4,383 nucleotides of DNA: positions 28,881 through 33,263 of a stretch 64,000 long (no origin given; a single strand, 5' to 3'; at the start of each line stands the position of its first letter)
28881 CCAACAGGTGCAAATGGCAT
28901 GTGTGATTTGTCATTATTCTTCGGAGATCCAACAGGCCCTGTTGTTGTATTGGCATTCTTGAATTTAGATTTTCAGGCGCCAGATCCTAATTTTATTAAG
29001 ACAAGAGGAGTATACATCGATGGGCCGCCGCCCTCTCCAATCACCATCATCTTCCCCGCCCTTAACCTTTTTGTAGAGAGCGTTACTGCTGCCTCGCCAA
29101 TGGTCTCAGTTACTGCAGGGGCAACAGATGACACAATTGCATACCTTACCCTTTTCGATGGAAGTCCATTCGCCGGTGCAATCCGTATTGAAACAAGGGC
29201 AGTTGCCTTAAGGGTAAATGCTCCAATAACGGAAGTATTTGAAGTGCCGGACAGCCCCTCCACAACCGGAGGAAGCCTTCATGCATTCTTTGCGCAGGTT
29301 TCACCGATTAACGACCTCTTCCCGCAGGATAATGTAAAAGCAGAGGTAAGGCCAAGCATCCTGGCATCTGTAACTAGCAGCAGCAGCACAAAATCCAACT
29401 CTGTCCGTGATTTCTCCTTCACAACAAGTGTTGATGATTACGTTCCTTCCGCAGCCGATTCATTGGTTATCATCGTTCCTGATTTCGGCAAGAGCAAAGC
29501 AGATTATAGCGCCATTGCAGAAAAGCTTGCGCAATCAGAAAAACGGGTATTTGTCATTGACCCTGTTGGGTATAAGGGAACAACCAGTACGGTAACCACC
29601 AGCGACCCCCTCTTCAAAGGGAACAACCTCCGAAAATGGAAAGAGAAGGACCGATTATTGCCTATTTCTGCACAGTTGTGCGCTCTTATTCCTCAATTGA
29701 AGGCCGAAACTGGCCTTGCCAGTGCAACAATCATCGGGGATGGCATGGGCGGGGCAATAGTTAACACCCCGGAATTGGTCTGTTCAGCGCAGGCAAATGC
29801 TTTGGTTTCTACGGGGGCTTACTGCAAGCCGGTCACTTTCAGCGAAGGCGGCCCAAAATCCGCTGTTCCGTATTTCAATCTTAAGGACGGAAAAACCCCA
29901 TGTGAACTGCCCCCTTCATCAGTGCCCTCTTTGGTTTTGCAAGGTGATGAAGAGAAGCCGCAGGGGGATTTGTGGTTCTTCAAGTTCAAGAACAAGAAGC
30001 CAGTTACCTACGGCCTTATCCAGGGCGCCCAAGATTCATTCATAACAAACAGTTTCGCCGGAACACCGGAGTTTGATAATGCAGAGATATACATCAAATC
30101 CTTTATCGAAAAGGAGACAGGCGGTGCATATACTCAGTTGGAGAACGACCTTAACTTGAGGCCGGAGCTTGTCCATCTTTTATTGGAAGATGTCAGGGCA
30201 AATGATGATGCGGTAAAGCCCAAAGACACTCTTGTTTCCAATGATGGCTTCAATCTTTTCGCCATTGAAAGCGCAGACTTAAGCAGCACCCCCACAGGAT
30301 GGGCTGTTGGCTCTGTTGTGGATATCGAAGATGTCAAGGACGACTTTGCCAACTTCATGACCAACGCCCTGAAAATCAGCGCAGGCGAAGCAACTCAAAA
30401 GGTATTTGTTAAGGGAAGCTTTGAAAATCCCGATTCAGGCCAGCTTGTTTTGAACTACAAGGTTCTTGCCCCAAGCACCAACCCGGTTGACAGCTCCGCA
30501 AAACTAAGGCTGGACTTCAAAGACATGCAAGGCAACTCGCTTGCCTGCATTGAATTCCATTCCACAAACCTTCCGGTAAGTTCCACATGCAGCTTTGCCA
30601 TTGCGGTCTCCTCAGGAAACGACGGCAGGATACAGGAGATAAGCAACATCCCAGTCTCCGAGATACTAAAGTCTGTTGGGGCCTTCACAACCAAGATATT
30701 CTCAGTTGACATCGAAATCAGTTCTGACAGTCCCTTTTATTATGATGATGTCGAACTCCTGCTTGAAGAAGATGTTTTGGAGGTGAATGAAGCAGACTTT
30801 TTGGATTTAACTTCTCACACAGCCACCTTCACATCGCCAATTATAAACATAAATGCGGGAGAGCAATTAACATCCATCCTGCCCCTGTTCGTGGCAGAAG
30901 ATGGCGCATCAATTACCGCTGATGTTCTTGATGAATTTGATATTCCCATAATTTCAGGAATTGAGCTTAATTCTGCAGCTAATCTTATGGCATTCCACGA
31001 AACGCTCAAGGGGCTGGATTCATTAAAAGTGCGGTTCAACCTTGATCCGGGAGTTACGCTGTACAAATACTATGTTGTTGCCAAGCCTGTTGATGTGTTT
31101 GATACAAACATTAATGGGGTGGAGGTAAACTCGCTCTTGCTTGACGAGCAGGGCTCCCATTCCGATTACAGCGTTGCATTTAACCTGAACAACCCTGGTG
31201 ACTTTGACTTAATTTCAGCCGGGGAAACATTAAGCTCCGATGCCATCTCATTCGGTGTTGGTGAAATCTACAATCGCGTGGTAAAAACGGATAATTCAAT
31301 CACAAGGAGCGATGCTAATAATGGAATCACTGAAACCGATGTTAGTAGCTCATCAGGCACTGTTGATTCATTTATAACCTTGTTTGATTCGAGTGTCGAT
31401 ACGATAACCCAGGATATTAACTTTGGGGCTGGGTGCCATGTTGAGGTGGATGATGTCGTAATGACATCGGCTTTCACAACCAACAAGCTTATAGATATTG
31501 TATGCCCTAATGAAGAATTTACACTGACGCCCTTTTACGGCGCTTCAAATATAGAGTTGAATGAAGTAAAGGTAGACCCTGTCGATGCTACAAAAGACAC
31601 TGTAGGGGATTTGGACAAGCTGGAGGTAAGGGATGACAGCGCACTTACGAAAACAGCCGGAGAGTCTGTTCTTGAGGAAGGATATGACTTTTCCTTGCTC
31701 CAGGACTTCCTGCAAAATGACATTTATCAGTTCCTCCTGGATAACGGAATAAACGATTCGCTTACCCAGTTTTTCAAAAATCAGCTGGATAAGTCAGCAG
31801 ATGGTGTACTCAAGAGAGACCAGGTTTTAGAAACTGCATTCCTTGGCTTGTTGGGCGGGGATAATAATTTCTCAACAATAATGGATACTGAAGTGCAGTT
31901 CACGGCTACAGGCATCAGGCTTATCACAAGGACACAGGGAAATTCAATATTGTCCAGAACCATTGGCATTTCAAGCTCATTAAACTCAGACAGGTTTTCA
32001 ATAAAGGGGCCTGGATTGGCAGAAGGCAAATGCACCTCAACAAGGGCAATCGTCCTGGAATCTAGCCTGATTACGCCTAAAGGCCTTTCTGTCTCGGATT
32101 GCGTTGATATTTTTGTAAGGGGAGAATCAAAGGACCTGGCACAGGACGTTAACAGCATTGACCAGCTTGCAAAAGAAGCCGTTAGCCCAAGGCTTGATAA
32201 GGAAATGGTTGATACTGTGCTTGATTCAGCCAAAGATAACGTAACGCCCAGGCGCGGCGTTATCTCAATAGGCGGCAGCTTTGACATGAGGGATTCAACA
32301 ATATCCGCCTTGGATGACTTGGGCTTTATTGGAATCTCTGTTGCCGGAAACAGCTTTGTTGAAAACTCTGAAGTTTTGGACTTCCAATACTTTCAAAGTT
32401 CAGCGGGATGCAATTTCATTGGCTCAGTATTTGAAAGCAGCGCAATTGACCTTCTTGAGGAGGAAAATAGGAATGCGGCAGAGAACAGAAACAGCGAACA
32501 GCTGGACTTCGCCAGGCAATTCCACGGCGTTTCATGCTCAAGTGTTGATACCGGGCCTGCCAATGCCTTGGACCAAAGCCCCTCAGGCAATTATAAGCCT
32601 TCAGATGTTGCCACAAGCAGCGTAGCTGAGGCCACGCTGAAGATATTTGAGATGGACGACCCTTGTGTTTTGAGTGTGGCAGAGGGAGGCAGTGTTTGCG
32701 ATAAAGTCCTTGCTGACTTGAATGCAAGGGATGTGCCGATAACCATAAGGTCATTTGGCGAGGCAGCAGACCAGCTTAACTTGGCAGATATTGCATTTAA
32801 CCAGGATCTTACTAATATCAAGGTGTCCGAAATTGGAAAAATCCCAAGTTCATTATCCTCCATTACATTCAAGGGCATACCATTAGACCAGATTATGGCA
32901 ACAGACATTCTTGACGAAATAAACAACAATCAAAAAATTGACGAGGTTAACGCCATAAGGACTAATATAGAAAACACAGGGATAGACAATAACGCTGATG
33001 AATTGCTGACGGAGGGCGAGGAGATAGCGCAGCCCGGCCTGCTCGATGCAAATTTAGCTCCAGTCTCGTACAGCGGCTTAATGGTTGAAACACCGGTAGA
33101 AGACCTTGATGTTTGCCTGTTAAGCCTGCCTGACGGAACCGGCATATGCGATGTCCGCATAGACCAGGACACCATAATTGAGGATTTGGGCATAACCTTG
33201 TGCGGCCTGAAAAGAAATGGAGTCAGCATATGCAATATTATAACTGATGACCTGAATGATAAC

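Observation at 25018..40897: Giant surface-protein locus: leader-like ORFs, a 4344-aa adhesin-like protein and an RND/MMPL exporter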

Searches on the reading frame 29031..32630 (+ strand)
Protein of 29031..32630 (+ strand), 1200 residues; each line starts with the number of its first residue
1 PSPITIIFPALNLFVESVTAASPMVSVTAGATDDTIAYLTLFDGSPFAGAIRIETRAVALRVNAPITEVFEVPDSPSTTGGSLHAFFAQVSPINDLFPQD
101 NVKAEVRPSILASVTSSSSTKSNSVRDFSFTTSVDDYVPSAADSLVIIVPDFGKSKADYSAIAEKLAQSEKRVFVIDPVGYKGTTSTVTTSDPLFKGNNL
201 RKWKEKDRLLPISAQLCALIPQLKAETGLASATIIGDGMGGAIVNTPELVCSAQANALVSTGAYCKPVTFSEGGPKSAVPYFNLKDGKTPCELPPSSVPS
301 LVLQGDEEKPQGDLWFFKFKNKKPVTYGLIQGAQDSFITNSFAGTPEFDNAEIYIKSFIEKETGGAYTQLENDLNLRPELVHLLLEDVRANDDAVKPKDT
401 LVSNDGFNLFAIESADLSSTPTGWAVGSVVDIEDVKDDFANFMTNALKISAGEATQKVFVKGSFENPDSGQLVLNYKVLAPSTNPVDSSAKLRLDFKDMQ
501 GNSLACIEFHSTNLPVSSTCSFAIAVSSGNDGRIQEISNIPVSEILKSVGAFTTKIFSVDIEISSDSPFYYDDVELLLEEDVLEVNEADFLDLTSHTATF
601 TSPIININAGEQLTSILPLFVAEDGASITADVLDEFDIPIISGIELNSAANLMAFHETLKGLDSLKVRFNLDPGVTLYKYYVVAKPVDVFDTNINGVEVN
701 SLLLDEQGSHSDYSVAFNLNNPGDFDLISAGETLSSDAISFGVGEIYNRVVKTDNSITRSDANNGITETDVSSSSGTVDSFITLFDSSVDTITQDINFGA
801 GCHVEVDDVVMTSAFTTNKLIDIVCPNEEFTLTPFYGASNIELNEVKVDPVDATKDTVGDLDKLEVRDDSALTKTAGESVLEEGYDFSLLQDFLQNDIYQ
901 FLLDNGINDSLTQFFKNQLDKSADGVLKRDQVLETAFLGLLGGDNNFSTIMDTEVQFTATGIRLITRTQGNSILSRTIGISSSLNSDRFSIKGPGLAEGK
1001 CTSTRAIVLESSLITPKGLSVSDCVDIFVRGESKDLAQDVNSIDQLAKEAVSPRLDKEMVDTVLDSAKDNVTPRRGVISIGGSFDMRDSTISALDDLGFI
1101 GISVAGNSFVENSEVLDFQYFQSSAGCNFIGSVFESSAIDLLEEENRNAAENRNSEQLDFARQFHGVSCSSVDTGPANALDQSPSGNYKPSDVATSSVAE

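Call 24: find_homologous_proteins(query=window:29031-32630:+, max_evalue=0.001)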
Query window:29031-32630:+: 8000 candidates shared short words with the query, none scored E <= 0.001.

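Call 51: search_solved_structures(query=window:29031-32630:+, max_evalue=1)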
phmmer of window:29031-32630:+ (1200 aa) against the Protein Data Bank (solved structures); distinct sequences matched with E-value up to 1: 3.
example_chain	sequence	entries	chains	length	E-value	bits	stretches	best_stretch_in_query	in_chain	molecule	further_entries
5x7b_A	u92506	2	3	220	0.92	10.5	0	690-727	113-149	Tyrosine-protein phosphatase non-receptor type 11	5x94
9qcd_B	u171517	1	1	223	0.95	10.5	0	690-727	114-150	Tyrosine-protein phosphatase non-receptor type 11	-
9mq5_A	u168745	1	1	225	0.96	10.5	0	690-727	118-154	Tyrosine-protein phosphatase non-receptor type 11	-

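Call 72: predict_structure(protein=window:29031-32630:+)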
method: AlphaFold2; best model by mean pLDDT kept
length: 1200 residues; sequences in the alignment: 1
mean_pLDDT: 31.6   pTM: 0.25
mean pLDDT of the five models: 31.6, 25.6, 23.2, 22.8, 22.6
residues with pLDDT >= 90: 0; 70-90: 0; 50-70: 3; < 50: 1197
segments of 3 or more residues with pLDDT < 50: 1-33, 35-895, 897-907, 909-1200
pLDDT, mean of each block of 10 residues (from residue 1): 27 26 27 32 30 27 24 27 28 27 25 24 25 36 42 43 44 42 28 31 32 43 45 39 38 33 25 28 28 28 28 25 24 24 26 23 26 28 28 27 25 25 25 32 34 34 38 41 38 39 43 36 41 37 37 28 26 26 28 27 31 36 32 33 39 45 41 38 32 36 33 30 30 27 30 26 25 28 26 27 27 23 27 24 28 29 31 29 36 40 39 41 41 40 34 35 34 29 31 30 32 32 32 37 36 32 33 29 30 31 26 28 38 33 35 30 31 27 28 27
secondary structure, 60 per line:
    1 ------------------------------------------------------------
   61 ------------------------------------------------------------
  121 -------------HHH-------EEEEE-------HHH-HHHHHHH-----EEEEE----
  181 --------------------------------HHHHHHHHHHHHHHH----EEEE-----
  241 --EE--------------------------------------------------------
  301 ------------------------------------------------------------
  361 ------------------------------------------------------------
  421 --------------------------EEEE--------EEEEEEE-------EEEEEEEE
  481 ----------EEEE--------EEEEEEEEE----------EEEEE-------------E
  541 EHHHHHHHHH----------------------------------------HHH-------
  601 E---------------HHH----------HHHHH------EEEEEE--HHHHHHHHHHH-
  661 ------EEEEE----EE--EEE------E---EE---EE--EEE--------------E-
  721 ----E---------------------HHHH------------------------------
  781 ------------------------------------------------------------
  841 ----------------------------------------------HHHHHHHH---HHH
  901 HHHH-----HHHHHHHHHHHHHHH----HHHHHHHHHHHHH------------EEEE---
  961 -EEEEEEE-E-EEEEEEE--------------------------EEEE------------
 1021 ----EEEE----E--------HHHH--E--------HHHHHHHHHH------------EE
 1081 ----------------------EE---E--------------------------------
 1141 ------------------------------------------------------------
elements in order (helices of 4 or more, strands of 3 or more residues): E144-148 H160-166 E172-176 H213-227 E232-235 E447-450 E459-465 E473-480 E491-494 E503-511 E522-526 H542-550 H630-634 E641-646 H649-659 E667-671 E680-682 E702-704 H747-750 H887-894 H898-904 H910-924 H929-941 E954-957 E962-968 E972-978 E1005-1008 E1025-1028 H1042-1045 H1057-1066

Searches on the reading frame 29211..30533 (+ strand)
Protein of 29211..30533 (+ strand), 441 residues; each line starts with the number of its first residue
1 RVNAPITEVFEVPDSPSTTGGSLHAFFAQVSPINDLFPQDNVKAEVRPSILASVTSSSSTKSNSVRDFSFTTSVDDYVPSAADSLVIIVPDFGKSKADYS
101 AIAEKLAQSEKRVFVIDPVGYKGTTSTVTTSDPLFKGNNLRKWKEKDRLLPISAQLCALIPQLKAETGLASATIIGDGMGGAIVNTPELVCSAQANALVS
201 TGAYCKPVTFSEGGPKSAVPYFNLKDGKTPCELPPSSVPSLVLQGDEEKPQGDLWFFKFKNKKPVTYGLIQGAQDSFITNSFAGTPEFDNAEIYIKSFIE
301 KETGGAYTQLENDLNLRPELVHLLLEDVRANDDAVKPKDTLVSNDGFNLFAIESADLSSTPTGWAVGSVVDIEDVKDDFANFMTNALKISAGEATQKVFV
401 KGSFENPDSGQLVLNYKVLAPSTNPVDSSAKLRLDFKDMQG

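Call 18: search_protein_families(library=pfam, proteins=[window:29211-30533:+], max_evalue=1)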
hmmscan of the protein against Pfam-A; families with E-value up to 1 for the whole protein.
window:29211-30533:+ (441 aa): 3 families
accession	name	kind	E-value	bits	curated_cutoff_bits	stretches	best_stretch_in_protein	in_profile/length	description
PF12146.15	Hydrolase_4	-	0.0049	16.6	27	1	82-207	3-113/239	Serine aminopeptidase, S33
PF00561.26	Abhydrolase_1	-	0.0053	16.9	25.8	1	86-184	3-83/245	alpha/beta hydrolase fold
PF02110.20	HK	-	0.11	12.2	27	1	78-132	46-100/247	Hydroxyethylthiazole kinase family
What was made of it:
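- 29454..29831 (+): Weak alpha/beta-hydrolase-like stretch, aa 1341-1466. GDGMG stands where GxSxG is expected, so there is no nucleophile serine. Pfam Hydrolase_4 and Abhydrolase_1 at E about 0.005, below cut-off (call 18).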

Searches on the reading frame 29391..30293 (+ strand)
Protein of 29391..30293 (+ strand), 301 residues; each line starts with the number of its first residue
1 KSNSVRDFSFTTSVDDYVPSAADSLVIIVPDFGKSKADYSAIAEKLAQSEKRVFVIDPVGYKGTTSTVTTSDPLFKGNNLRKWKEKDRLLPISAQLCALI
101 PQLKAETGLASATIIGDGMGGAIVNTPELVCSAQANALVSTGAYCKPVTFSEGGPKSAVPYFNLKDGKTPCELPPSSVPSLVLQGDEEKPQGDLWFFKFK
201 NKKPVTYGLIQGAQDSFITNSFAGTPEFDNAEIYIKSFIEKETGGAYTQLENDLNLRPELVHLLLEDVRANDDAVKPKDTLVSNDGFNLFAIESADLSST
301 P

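Call 81: search_solved_structures(query=window:29391-30293:+, max_evalue=10, show_alignments=3)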
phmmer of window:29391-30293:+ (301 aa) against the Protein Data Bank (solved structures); distinct sequences matched with E-value up to 10: 0.
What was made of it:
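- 29454..29831 (+): No PDB match (call 81).
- The hydrolase-like stretch lacks the nucleophile serine (GDGMG) and has no PDB relative (call 81).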

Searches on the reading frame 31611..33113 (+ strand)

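Call 18: search_protein_families(library=pfam, proteins=[window:31611-33113:+], max_evalue=1)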
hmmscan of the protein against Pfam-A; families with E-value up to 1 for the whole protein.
window:31611-33113:+ (501 aa): 1 family
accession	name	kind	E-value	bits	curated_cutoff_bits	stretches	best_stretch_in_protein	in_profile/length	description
PF02330.21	MAM33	-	0.085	13.2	21.9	1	19-55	153-189/212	Mitochondrial glycoprotein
